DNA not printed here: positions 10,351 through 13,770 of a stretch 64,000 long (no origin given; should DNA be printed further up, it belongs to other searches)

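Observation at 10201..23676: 4491-aa single-ORF polyvalent protein carrying a crAss-like virion RNA polymerase catalytic signature in its last quarter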

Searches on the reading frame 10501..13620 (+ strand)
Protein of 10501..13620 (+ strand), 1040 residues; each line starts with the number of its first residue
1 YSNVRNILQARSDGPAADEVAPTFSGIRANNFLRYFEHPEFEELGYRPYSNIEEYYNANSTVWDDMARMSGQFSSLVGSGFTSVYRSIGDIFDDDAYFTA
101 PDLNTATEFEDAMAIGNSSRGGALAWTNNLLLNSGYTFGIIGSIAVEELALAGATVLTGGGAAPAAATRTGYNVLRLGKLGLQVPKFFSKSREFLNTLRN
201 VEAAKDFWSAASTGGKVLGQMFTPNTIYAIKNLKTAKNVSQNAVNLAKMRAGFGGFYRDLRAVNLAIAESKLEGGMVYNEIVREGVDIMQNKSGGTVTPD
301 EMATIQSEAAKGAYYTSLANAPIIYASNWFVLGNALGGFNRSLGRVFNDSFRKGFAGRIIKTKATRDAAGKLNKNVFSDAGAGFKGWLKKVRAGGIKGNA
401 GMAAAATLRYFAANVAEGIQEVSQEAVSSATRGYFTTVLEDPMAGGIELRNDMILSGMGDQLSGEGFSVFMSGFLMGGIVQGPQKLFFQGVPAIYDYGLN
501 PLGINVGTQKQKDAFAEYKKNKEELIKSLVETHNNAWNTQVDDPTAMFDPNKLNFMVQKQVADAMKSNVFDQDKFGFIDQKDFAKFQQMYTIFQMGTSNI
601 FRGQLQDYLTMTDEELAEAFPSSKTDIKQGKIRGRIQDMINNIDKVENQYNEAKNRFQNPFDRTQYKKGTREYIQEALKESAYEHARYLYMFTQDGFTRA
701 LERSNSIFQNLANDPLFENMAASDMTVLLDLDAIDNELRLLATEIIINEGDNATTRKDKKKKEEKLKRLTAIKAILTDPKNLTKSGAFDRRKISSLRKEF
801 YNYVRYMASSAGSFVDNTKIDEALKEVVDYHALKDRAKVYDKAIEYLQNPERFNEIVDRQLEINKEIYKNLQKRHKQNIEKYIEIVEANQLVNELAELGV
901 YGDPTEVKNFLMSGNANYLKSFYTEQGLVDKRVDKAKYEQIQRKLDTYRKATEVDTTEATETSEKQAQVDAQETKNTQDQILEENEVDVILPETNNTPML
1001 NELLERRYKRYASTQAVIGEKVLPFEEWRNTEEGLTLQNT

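Call 124: search_solved_structures(query=A5, max_evalue=10, show_alignments=2)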
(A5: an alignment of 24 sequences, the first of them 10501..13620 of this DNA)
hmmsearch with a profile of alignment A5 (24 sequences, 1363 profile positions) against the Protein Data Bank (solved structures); distinct sequences matched with E-value up to 10: 18.
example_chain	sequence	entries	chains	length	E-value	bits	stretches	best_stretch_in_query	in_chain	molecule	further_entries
5cjs_D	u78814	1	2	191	0.0079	17.2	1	1144-1240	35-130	Designed influenza hemagglutinin stem #4454, HA2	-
6zrk_D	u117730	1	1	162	0.012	16.6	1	1144-1239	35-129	Hemagglutinin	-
7qco_L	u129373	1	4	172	0.026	15.5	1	523-547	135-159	Photosystem I reaction center subunit XI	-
5cjq_B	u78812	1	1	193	0.036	15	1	1144-1240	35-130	Designed influenza hemagglutinin stem #4900, HA2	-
6v46_B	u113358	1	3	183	0.054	14.4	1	1144-1239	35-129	Hemagglutinin HA2 chain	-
8ive_A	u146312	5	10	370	0.52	11.2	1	60-117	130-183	Alpha/beta fold hydrolase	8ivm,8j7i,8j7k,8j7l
8ivh_A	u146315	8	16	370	0.52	11.2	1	60-117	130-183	Alpha/beta fold hydrolase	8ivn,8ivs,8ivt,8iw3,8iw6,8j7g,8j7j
7yd2_A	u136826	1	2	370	0.52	11.2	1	60-117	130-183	Alpha/beta fold hydrolase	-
8goy_A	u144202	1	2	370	0.52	11.2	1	60-117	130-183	Alpha/beta fold hydrolase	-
7y0l_A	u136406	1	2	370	0.52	11.2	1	60-117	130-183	Alpha/beta fold hydrolase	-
8gol_A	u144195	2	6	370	0.52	11.2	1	60-117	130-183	Alpha/beta fold hydrolase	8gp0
6kif_L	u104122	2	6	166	0.77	10.6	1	520-540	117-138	Photosystem I reaction center subunit XI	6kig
8iw8_A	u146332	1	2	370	1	10.2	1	62-117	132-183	Alpha/beta fold hydrolase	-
9se6_L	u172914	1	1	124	2.7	8.8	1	515-540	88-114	Chains: L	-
7qnl_AAA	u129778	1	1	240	3.4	8.5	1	906-966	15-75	DARPIN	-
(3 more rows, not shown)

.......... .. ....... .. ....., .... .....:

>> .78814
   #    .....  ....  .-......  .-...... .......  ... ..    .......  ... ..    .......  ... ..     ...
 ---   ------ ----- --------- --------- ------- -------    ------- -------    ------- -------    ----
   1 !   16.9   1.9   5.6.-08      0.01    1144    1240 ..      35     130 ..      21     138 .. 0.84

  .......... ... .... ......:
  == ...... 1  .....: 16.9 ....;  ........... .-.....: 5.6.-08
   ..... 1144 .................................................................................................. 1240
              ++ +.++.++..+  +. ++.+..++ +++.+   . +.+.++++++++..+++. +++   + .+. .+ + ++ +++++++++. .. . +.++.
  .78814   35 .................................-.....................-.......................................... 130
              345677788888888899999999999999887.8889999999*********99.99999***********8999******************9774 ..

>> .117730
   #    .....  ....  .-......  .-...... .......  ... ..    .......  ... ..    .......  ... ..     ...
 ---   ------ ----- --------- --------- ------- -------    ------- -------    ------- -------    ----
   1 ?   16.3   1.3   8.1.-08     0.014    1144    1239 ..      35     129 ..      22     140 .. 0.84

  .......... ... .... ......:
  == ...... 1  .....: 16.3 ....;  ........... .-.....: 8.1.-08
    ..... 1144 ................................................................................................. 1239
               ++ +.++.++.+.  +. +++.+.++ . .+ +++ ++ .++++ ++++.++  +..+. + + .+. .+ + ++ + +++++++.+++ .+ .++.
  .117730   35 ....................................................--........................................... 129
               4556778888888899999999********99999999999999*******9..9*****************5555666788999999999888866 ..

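Call 125: search_protein_families(library=phrogs, alignment_id=A5, max_evalue=0.01)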
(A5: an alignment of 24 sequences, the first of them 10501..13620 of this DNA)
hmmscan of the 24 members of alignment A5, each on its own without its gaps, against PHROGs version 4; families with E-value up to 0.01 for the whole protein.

A. member 1, window:10501-13620:+ (1040 aa): 0 families

B. families by the number of members that match (of 24 scanned): 10 families
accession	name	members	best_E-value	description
phrog_12933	-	1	3.3e-11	-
phrog_1033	-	1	6.9e-09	ParB-like partition protein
phrog_4715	-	1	2.6e-08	ParB-like partition protein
phrog_3264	-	1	1.1e-05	ParB-like partition protein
phrog_8071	-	1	0.00018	ParB-like partition protein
phrog_26387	-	1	0.00029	ParB-like partition nuclease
phrog_6218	-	1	0.00049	ParB-like partition protein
phrog_620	-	1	0.0013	ParB-like partition protein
phrog_4370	-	1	0.0038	excisionase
phrog_12946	-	1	0.0077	virion structural protein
